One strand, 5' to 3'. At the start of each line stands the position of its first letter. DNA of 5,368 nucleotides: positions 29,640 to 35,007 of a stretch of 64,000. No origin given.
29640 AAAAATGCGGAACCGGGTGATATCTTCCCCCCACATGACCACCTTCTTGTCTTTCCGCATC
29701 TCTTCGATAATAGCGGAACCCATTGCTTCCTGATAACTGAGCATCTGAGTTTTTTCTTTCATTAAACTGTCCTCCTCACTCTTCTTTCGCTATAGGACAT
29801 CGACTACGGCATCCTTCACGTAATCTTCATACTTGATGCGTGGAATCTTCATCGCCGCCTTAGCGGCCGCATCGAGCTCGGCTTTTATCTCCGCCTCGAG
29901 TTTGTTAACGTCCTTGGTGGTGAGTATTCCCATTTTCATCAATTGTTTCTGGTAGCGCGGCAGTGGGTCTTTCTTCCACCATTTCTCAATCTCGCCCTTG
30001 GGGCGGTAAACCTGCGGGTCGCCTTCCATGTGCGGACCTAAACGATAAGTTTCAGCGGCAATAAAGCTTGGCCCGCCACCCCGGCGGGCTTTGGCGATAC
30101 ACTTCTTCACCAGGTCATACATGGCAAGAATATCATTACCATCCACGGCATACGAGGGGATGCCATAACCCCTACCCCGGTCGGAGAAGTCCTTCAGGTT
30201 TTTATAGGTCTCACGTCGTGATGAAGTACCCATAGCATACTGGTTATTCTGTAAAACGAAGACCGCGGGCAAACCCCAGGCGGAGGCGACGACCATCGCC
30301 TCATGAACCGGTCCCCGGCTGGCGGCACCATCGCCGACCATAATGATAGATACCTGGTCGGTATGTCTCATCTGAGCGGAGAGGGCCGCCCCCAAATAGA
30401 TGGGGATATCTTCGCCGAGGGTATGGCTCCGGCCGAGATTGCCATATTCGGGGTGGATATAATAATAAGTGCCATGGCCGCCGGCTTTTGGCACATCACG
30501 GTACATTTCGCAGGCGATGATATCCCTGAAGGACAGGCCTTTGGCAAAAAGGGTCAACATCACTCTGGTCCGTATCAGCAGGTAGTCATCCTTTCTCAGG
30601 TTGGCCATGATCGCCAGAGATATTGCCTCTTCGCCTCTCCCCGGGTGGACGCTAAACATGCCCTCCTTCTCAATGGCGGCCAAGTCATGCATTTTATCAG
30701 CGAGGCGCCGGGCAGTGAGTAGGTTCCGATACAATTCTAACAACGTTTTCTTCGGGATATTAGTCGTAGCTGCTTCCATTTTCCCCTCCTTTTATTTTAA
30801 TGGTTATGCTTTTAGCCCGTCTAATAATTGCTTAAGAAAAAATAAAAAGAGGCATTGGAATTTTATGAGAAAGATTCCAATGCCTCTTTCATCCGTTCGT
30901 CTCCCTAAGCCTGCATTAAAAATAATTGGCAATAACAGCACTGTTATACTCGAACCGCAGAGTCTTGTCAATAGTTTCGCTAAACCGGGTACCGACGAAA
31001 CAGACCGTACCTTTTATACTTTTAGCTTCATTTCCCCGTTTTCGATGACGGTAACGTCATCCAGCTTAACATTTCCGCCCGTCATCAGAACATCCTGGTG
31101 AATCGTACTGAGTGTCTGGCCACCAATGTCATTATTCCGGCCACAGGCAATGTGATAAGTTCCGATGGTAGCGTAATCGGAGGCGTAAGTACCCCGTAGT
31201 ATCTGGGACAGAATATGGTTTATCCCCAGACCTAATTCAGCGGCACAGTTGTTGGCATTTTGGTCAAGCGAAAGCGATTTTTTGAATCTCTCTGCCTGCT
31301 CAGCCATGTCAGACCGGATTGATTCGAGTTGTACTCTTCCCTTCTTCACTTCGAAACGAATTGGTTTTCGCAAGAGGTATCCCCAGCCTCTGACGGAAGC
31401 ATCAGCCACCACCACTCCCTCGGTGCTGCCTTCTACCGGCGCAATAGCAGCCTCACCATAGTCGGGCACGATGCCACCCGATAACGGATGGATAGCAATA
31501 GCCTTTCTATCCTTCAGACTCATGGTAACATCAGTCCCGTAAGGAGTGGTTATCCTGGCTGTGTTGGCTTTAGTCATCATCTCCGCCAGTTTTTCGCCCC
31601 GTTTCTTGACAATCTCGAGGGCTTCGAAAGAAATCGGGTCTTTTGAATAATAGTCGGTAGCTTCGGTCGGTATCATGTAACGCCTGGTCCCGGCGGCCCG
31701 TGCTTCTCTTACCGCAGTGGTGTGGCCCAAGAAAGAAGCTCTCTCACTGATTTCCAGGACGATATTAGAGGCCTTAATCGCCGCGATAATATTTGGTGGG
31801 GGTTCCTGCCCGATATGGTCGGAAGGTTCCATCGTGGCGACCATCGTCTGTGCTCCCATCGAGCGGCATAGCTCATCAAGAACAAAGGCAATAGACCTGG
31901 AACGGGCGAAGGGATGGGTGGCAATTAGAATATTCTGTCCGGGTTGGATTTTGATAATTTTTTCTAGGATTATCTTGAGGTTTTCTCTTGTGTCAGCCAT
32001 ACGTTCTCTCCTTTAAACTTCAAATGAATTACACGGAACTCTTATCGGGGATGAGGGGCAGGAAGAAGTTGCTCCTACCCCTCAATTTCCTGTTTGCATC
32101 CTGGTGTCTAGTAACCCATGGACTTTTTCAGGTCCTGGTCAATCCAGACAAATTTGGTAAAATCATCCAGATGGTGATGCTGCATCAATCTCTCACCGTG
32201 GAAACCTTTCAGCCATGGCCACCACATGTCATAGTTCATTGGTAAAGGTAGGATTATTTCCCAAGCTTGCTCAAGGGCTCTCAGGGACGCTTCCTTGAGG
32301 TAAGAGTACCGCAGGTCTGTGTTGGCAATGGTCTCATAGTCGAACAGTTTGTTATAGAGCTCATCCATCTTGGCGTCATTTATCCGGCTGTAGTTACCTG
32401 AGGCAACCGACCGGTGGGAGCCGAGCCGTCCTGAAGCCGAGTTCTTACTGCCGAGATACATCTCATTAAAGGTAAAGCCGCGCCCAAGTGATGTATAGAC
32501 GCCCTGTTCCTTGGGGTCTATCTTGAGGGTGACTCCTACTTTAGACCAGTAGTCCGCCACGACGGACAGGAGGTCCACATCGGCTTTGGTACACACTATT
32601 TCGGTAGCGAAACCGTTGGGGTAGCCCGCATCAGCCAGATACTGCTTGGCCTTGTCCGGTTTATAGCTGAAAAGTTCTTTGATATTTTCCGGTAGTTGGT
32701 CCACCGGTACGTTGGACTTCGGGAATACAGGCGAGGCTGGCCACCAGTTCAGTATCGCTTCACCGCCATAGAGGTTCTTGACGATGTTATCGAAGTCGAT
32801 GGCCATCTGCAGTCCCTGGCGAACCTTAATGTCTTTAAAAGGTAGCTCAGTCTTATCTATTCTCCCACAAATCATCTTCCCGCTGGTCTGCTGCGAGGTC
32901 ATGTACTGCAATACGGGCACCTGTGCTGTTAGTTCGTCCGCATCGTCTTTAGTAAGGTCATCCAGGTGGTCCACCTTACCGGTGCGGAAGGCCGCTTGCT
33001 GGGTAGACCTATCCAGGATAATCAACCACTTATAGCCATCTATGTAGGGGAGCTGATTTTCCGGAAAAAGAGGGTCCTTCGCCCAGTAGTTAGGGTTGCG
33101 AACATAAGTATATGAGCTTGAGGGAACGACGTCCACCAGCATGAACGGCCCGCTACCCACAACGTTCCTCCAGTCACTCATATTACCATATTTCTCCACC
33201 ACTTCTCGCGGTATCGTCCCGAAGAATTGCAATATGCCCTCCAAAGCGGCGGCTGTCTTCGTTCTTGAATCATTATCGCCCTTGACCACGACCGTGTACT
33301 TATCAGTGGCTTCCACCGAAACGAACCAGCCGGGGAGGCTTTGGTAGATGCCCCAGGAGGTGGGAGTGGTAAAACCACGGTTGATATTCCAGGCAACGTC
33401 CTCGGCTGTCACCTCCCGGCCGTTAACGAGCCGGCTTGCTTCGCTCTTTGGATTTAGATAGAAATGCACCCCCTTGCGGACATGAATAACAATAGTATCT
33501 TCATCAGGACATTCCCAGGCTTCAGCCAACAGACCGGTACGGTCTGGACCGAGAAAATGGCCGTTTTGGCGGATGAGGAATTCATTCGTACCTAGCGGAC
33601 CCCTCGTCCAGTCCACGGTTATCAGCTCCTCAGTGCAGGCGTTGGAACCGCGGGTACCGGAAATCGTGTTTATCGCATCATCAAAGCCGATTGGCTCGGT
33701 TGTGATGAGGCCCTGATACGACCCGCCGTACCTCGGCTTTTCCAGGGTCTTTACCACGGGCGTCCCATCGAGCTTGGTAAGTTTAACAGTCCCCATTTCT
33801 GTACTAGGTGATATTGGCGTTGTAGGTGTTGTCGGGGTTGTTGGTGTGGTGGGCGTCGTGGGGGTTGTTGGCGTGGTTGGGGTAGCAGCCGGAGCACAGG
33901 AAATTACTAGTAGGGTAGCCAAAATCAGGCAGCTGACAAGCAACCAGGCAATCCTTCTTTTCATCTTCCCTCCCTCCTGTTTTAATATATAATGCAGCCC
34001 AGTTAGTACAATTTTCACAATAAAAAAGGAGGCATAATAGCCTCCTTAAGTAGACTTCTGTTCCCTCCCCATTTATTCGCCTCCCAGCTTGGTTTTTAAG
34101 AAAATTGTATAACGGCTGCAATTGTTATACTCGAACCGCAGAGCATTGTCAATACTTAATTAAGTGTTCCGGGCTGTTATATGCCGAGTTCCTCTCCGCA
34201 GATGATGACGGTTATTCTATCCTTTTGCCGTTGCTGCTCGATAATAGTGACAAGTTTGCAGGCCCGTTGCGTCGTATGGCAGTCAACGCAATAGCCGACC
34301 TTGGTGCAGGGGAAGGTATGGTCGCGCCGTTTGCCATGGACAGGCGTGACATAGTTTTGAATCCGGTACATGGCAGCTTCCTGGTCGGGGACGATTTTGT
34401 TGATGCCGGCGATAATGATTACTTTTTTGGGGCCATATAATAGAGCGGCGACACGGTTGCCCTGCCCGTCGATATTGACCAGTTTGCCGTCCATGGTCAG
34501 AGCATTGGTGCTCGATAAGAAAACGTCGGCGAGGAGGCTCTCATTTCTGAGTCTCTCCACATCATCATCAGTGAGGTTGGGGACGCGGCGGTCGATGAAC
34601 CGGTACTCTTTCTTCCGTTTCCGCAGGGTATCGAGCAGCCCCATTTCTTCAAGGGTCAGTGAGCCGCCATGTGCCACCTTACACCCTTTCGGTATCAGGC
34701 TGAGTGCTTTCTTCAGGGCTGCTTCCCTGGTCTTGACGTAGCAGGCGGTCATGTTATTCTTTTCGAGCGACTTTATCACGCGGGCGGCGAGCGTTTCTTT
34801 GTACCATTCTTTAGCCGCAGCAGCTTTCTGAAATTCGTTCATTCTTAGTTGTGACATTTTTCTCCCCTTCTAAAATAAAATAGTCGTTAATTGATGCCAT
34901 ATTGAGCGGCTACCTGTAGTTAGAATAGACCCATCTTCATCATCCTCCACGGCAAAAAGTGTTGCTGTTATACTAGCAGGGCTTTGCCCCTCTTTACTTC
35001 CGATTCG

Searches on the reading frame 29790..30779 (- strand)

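Call 47: search_protein_families(library=pfam, proteins=[window:29790-30779:-], max_evalue=0.0001)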
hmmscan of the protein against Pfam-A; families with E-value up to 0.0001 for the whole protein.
window:29790-30779:- (329 aa): 2 families
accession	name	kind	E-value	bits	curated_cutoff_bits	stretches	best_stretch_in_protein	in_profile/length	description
PF00676.26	E1_dh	-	1.8e-67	227.9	22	1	22-313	5-295/300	Dehydrogenase E1 component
PF02775.26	TPP_enzyme_C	-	4.2e-05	23.8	21.9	0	118-240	27-149/151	Thiamine pyrophosphate enzyme, C-terminal TPP binding domain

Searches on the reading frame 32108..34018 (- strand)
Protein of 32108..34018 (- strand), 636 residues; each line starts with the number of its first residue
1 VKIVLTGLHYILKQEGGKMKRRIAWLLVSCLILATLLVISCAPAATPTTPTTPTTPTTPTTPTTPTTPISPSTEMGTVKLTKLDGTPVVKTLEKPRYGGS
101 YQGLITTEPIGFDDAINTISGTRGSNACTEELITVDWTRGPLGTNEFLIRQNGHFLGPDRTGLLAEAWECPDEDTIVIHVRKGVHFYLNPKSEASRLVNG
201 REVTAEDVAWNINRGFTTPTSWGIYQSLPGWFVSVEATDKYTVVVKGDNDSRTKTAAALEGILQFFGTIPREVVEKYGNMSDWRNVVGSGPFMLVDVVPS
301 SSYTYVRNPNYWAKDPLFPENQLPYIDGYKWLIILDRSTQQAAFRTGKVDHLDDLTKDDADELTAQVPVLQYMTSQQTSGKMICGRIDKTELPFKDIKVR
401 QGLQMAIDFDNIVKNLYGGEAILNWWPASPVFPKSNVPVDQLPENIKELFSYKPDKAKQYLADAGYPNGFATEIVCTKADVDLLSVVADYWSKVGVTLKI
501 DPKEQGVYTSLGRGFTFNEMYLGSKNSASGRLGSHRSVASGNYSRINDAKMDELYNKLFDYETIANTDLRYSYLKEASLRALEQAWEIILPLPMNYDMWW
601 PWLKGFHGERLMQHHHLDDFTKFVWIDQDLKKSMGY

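Call 15: search_protein_families(library=pfam, proteins=[window:32108-34018:-], max_evalue=0.00001)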
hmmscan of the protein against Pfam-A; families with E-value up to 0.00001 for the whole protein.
window:32108-34018:- (636 aa): 1 family
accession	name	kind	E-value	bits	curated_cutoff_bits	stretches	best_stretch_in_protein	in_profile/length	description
PF00496.27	SBP_bac_5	-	4.5e-53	181.1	32.4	1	163-508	5-330/368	Bacterial extracellular solute-binding proteins, family 5 Middle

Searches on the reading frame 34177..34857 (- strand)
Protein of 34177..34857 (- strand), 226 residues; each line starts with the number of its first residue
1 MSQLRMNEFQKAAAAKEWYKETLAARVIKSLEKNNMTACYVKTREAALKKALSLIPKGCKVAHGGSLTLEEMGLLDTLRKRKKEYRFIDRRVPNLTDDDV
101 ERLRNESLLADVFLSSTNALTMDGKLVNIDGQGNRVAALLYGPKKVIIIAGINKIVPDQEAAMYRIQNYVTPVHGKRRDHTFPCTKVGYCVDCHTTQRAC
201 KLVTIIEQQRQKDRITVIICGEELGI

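Call 47: search_protein_families(library=pfam, proteins=[window:34177-34857:-], max_evalue=0.0001)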
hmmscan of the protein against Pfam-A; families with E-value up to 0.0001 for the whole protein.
window:34177-34857:- (226 aa): 1 family
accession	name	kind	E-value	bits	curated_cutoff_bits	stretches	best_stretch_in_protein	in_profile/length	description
PF02589.21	LUD_dom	-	3.7e-45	154.4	22.6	1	25-219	2-188/189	LUD domain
